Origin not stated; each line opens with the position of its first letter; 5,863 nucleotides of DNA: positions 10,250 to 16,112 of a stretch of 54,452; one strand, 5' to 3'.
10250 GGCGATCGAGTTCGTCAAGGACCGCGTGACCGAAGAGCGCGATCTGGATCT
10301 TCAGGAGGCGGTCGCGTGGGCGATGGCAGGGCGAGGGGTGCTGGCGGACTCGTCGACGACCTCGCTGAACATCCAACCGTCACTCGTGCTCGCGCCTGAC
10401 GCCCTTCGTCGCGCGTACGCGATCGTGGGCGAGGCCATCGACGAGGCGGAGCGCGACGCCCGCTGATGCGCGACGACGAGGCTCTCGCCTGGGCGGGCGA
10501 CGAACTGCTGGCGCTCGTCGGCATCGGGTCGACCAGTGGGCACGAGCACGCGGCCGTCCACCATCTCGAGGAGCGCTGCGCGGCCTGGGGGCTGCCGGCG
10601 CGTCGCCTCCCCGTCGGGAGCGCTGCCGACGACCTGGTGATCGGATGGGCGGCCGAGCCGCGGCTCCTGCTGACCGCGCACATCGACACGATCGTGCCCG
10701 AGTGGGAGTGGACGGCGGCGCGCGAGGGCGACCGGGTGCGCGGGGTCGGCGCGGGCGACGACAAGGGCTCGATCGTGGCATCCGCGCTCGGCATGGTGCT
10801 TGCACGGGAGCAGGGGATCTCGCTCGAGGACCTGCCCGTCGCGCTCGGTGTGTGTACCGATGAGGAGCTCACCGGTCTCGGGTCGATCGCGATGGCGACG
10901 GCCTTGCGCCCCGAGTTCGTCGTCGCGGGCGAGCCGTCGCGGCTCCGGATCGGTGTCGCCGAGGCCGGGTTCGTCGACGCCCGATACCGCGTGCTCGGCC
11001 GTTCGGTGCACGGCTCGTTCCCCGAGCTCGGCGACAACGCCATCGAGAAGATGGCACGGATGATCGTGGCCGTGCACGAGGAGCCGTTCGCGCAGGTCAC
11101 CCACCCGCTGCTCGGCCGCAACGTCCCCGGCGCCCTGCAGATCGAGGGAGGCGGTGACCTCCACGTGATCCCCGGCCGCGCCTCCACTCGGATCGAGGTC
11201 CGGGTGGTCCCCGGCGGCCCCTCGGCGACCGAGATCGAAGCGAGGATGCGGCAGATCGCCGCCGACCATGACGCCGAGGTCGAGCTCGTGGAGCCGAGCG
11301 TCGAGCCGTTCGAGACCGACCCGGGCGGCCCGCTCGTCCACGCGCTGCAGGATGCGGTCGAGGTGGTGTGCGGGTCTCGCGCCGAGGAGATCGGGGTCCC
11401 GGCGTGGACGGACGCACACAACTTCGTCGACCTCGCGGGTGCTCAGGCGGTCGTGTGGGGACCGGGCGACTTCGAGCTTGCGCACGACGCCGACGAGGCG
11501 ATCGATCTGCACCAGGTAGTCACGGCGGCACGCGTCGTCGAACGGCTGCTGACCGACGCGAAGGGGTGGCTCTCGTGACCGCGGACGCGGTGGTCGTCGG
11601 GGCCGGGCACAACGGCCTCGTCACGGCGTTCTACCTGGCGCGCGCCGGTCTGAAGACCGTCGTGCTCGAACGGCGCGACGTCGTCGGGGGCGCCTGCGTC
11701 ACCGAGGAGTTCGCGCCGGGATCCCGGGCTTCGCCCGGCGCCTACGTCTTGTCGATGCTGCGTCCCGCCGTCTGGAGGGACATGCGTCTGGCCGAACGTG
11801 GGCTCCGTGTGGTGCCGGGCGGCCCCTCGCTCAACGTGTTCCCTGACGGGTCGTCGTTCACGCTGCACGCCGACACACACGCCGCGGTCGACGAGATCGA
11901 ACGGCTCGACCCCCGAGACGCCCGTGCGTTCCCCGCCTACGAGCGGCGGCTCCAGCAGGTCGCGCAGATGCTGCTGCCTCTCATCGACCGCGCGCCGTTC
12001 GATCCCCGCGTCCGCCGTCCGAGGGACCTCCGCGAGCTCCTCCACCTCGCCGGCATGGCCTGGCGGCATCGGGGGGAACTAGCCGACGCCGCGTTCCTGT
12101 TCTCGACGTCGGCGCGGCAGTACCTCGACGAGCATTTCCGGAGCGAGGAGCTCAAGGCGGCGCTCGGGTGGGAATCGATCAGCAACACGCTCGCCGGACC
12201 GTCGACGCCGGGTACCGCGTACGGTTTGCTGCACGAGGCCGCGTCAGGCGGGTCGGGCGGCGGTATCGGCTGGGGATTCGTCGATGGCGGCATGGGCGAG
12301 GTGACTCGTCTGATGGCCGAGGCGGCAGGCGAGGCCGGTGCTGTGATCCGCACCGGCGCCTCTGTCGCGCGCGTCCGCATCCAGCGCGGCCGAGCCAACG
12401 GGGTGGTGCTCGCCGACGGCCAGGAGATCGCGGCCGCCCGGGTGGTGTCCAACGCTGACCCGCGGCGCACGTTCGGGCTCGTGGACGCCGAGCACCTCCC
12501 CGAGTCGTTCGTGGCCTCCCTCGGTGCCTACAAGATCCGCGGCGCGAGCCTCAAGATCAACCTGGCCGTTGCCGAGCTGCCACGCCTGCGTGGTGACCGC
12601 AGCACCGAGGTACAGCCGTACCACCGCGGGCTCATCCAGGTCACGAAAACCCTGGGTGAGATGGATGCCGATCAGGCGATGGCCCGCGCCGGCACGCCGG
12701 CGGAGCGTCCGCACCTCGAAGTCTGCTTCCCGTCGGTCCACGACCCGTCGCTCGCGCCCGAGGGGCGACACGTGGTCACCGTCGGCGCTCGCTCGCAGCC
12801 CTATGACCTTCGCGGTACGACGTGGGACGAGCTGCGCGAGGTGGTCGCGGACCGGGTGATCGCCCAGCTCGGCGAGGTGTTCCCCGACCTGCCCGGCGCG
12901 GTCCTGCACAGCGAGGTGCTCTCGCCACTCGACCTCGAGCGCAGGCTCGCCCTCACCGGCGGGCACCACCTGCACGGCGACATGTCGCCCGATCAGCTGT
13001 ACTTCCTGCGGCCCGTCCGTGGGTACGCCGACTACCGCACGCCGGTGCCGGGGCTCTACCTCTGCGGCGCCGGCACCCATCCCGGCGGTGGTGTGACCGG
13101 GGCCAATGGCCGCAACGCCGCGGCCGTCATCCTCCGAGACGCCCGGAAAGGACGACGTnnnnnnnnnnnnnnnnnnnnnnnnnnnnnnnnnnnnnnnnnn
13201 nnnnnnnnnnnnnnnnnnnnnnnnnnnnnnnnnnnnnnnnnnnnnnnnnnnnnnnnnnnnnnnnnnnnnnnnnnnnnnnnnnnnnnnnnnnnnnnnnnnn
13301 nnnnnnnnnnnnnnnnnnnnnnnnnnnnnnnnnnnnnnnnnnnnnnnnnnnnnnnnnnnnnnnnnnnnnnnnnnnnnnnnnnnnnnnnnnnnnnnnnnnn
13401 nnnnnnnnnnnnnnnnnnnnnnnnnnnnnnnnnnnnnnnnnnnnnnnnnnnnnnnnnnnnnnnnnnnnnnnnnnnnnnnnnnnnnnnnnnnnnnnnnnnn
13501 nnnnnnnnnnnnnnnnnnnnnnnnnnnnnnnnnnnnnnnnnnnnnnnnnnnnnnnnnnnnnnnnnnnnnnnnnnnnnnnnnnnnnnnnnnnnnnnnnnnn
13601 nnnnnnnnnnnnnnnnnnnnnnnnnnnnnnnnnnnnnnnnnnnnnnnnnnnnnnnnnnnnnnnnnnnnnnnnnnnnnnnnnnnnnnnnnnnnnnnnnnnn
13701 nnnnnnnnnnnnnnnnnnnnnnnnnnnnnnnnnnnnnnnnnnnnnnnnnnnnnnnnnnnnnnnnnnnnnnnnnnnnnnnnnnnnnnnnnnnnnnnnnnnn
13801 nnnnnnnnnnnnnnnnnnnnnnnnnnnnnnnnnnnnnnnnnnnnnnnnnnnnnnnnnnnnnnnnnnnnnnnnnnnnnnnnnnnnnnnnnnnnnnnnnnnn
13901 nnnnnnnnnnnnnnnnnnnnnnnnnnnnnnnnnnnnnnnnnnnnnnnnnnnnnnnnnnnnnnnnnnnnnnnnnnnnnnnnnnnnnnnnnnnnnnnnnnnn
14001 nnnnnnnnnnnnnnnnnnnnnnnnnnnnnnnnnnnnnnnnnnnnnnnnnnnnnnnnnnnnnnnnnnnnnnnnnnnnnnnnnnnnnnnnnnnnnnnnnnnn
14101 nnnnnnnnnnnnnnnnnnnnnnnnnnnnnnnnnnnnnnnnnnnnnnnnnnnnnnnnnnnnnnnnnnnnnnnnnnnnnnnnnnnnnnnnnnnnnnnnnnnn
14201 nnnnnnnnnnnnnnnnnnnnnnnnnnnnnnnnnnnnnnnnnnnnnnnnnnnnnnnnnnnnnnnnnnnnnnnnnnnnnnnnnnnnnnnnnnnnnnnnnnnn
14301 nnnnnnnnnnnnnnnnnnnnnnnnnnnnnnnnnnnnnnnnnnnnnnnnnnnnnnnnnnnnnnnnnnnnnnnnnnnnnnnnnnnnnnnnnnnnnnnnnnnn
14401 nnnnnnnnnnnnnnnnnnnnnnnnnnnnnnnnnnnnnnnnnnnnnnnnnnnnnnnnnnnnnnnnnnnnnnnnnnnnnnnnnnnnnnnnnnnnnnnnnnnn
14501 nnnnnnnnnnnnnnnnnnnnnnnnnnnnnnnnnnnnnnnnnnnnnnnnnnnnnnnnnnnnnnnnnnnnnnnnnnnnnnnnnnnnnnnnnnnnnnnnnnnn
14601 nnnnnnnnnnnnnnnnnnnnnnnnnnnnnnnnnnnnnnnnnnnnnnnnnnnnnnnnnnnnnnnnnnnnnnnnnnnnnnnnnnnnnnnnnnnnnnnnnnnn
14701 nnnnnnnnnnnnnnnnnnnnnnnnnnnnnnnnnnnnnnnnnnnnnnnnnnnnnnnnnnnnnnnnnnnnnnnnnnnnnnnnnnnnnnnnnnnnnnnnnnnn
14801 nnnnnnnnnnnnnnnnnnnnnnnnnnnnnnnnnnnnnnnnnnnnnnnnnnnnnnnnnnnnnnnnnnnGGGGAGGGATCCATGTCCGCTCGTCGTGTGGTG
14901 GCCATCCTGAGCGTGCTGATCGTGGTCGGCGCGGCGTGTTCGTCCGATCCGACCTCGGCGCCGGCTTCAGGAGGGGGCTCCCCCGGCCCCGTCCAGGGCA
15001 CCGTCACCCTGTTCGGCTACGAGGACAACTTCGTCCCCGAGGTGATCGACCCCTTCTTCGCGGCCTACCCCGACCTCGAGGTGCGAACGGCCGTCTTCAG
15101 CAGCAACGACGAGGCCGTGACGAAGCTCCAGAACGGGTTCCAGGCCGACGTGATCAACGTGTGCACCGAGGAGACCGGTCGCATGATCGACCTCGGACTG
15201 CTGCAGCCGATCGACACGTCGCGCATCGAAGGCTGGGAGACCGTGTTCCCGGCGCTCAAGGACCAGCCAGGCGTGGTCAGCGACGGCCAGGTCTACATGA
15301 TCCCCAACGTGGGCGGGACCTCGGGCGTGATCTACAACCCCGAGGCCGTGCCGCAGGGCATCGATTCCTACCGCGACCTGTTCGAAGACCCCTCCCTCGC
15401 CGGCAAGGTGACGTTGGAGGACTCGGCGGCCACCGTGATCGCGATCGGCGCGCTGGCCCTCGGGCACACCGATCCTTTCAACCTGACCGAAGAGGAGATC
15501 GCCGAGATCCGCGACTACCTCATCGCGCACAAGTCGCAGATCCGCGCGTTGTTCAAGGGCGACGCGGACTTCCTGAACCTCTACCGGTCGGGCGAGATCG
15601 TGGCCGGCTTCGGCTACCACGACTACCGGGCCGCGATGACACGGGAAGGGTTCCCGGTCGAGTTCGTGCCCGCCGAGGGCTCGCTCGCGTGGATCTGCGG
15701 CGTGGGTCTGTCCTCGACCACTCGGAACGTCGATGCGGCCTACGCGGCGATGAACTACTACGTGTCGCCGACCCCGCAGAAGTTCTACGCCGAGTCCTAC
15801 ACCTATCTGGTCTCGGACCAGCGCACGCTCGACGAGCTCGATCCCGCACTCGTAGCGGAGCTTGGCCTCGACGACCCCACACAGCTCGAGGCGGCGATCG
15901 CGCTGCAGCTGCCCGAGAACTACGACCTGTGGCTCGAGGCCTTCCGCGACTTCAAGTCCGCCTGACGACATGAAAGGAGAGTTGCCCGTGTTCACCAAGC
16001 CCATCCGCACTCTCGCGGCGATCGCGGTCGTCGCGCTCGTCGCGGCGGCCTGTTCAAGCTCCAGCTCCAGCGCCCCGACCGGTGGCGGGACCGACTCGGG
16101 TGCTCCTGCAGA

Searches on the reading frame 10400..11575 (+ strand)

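Call 27: search_protein_families(library=pfam, proteins=[window:10400-11575:+], max_evalue=0.0001)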
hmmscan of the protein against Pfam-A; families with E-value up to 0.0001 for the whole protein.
window:10400-11575:+ (392 aa): 2 families
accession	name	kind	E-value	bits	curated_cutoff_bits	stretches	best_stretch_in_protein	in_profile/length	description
PF01546.33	Peptidase_M20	-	2.2e-24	87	24.6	1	90-385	1-205/206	Peptidase family M20/M25/M40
PF07687.19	M20_dimer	-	3.8e-13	49.7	21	1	187-293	2-105/107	Peptidase dimerisation domain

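Call 40: search_protein_families(library=ncbifam, proteins=[window:10400-11575:+], max_evalue=1e-10)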
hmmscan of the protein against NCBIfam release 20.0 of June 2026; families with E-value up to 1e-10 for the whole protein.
window:10400-11575:+ (392 aa): 27 families (the best 25 are shown)
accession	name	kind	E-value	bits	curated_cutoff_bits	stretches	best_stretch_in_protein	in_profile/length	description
TIGR01910.1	DapE-ArgE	subfamily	7.8e-38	130.6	217.6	1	39-378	7-372/373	ArgE/DapE family deacylase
NF006365.0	PRK08588.1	subfamily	4.5e-32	111.8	289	1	37-383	14-376/383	succinyl-diaminopimelate desuccinylase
NF006404.0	PRK08652.1-2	equivalog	7.6e-32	110.5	348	1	38-383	9-324/332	acetylornithine deacetylase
TIGR01892.1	AcOrn-deacetyl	equivalog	7.7e-32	110.7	297.7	1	36-383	3-364/365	acetylornithine deacetylase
NF006399.0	PRK08651.1-2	equivalog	8.3e-32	110.7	381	1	84-227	64-215/405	succinyl-diaminopimelate desuccinylase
NF006403.0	PRK08652.1-1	equivalog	1e-31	110.3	427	1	35-381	12-344/354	acetylornithine deacetylase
NF006405.0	PRK08652.1-3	equivalog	1.6e-31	109.9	455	1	34-382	5-359/367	acetylornithine deacetylase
NF006402.0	PRK08651.1-5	equivalog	9.9e-31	107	369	1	85-383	58-363/369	succinyl-diaminopimelate desuccinylase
TIGR01900.1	dapE-gram_pos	equivalog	9.2e-30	103.7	304.2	1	36-384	9-350/351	succinyl-diaminopimelate desuccinylase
NF006400.0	PRK08651.1-3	equivalog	1.2e-29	103.4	374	1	85-384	82-403/410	succinyl-diaminopimelate desuccinylase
NF009555.0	PRK13004.1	equivalog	2.2e-29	102.6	321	1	38-381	23-389/399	YgeY family selenium metabolism-linked hydrolase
NF005710.0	PRK07522.1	subfamily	3e-29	102.4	412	1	81-386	63-387/391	acetylornithine deacetylase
NF003474.0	PRK05111.1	equivalog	1.8e-24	86.3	460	1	88-385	74-378/383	acetylornithine deacetylase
NF003367.0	PRK04443.1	equivalog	9.6e-24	84.3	363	1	36-386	13-344/349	[LysW]-lysine hydrolase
TIGR03526.1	selenium_YgeY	hypoth_equivalog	1.8e-21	76.5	321.5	1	40-291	23-281/395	YgeY family selenium metabolism-linked hydrolase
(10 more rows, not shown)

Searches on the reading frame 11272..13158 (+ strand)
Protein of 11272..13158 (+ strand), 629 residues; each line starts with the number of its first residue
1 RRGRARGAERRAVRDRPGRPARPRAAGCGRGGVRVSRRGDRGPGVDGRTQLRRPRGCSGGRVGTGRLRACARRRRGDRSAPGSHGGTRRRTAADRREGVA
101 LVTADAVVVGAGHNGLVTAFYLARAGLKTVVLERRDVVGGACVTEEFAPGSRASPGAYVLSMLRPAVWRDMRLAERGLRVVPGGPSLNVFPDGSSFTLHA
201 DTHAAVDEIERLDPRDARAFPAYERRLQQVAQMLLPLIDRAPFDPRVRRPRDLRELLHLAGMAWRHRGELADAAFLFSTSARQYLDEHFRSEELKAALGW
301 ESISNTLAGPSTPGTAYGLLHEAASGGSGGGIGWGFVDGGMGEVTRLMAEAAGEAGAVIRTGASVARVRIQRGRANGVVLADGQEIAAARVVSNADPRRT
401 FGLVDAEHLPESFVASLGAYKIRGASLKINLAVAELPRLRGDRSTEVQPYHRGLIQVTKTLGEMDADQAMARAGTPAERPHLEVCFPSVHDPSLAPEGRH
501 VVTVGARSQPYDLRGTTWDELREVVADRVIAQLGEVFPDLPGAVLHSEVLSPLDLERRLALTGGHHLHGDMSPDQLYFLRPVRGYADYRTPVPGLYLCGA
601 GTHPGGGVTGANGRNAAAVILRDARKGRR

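Call 27: search_protein_families(library=pfam, proteins=[window:11272-13158:+], max_evalue=0.0001)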
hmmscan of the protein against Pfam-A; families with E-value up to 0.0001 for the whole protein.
window:11272-13158:+ (629 aa): 6 families
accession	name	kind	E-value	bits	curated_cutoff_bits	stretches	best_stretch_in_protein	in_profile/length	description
PF01593.30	Amino_oxidase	-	1.1e-21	78.1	19.8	1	115-621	3-443/443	Flavin containing amine oxidoreductase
PF13450.12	NAD_binding_8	-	1.8e-11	44.6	21.9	1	108-169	1-63/68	NAD(P)-binding Rossmann-like domain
PF01266.30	DAO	-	8.1e-08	32.6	27.9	1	105-141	1-38/353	FAD dependent oxidoreductase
PF07992.20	Pyr_redox_2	-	2e-07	31.2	26.1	1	105-155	2-53/291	Pyridine nucleotide-disulphide oxidoreductase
PF01946.23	Thi4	-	2.7e-07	30.5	26.2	1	98-141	12-56/235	Thi4 family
PF12831.13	FAD_oxidored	-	3.5e-05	23.7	27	1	105-144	1-40/416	FAD dependent oxidoreductase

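Call 40: search_protein_families(library=ncbifam, proteins=[window:11272-13158:+], max_evalue=1e-10)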
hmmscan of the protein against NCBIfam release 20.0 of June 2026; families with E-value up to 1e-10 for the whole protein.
window:11272-13158:+ (629 aa): 7 families
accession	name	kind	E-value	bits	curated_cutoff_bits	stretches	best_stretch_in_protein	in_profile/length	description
NF045689.1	BCarotKetCrtO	equivalog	9.4e-75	252.2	1000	1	103-624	3-539/563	beta-carotene ketolase CrtO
TIGR02734.1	crtI_fam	subfamily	1.5e-40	139.3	238.1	1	106-625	1-493/504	phytoene desaturase family protein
NF045637.1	carotdesatCrtDProt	equivalog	1.7e-29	102.8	580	1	107-398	2-278/485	1-hydroxycarotenoid 3,4-desaturase CrtD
TIGR02730.1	carot_isom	equivalog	4.9e-29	101.5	586.9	1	335-609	222-475/493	carotenoid isomerase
NF058655.1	CrtID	equivalog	7.5e-17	61.3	640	0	333-399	211-276/478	bifunctional phytoene desaturase/3,4-desaturase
NF005560.0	PRK07233.1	equivalog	3.3e-12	46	252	0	107-145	4-42/435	hypothetical protein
TIGR02733.1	desat_CrtD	equivalog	2.2e-11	43.1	549.7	0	493-612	361-478/492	C-3',4' desaturase CrtD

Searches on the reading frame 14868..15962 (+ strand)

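Call 27: search_protein_families(library=pfam, proteins=[window:14868-15962:+], max_evalue=0.0001)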
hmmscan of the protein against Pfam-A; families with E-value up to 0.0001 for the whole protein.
window:14868-15962:+ (365 aa): 3 families
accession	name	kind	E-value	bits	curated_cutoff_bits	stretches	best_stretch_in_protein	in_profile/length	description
PF13416.11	SBP_bac_8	-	1.7e-19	71.1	27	1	59-313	2-258/279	Bacterial extracellular solute-binding protein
PF01547.30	SBP_bac_1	-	1.4e-10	42.1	26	1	56-305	10-307/307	Bacterial extracellular solute-binding protein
PF13343.11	SBP_bac_6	-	5.2e-08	33.1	24.6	1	104-313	22-217/245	Bacterial extracellular solute-binding protein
